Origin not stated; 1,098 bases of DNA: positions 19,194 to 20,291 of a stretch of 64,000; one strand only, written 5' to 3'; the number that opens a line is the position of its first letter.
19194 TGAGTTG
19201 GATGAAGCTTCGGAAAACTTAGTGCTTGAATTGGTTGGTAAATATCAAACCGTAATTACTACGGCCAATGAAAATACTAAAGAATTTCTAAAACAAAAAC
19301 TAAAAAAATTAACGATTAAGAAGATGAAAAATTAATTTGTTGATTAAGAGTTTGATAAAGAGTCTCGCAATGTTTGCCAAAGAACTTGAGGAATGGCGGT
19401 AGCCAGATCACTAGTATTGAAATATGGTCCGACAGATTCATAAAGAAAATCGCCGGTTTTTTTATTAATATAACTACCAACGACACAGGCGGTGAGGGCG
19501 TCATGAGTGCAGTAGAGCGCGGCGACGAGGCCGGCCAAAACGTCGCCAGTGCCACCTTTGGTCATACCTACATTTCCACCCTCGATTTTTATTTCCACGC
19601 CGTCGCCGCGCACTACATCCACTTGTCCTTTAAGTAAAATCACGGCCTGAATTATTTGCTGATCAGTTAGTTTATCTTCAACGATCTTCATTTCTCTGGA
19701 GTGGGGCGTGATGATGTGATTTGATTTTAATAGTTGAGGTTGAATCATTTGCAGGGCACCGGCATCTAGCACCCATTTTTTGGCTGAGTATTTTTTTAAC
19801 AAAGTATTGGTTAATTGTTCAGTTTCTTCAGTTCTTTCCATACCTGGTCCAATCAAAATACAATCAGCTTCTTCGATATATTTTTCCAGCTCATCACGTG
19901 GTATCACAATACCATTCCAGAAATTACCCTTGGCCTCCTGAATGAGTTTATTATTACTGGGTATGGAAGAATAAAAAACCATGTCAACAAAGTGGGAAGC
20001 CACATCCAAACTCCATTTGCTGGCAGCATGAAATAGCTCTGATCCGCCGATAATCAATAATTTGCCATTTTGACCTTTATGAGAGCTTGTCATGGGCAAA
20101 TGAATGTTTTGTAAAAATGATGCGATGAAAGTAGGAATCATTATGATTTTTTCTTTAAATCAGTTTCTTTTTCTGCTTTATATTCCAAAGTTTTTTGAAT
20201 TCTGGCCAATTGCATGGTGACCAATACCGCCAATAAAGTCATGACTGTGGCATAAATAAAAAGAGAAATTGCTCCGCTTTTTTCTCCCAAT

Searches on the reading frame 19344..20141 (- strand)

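Call 92: search_protein_families(library=pfam, proteins=[window:19344-20141:-], max_evalue=0.01)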
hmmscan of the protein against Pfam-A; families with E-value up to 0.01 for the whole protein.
window:19344-20141:- (265 aa): 1 family
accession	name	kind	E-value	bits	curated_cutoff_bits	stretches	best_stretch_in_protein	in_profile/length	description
PF01256.23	Carb_kinase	-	1.4e-28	100.4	27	1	29-251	2-241/242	NAD(P)H-hydrate dehydratase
